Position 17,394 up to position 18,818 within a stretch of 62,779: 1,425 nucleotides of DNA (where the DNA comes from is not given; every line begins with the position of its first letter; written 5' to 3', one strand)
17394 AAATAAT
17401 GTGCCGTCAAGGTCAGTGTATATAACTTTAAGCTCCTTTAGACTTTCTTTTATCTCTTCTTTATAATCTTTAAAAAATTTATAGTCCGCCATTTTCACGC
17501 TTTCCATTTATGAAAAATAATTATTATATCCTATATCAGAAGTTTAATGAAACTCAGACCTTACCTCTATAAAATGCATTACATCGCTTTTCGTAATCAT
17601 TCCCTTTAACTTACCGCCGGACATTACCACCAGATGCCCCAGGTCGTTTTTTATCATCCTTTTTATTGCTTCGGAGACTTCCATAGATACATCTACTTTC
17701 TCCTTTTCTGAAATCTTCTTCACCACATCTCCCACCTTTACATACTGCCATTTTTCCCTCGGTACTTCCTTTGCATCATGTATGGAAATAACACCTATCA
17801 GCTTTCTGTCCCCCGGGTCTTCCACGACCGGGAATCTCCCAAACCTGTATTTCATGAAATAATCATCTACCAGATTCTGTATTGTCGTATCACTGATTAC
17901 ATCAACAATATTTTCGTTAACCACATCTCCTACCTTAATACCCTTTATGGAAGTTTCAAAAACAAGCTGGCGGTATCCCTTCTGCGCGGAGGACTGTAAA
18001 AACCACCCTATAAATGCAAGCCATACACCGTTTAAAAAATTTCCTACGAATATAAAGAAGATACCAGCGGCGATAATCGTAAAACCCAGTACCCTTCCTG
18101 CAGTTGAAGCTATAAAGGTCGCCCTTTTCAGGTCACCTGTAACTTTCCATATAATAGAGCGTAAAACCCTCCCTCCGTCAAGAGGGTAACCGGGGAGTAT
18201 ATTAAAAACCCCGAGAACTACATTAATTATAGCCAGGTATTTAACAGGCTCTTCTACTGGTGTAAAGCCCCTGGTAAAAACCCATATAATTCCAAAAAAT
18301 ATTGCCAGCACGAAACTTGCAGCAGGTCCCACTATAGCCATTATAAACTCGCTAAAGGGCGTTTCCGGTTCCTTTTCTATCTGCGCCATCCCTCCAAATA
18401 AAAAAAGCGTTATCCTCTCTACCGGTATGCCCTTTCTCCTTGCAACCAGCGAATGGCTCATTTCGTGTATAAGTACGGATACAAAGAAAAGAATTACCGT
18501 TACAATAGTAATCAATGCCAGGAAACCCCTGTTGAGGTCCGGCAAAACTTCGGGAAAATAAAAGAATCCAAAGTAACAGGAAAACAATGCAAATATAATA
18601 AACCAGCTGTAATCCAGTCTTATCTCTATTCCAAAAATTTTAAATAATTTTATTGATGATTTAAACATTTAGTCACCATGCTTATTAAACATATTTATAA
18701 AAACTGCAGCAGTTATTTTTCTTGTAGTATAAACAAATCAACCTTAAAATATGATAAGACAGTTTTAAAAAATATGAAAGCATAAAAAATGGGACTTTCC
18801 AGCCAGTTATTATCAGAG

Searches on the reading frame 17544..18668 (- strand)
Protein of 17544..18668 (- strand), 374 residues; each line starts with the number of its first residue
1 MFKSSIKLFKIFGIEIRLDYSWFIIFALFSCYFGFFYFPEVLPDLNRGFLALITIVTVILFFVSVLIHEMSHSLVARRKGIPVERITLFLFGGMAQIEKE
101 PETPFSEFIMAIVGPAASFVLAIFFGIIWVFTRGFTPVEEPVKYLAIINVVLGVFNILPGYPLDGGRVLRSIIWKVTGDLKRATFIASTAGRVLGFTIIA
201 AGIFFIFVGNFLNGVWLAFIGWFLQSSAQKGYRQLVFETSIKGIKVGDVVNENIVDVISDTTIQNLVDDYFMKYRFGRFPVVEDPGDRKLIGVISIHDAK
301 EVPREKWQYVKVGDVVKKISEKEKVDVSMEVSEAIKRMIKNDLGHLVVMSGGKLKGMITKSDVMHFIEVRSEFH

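Call 66: search_protein_families(library=pfam, proteins=[window:17544-18668:-], max_evalue=0.00001)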
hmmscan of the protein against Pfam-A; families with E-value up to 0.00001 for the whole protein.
window:17544-18668:- (374 aa): 2 families
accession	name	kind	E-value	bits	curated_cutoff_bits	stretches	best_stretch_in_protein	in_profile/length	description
PF02163.28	Peptidase_M50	-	3.7e-27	95.6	27.2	2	57-134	2-105/221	Peptidase family M50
PF00571.33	CBS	-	6.6e-16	58.8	24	2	324-367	11-55/57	CBS domain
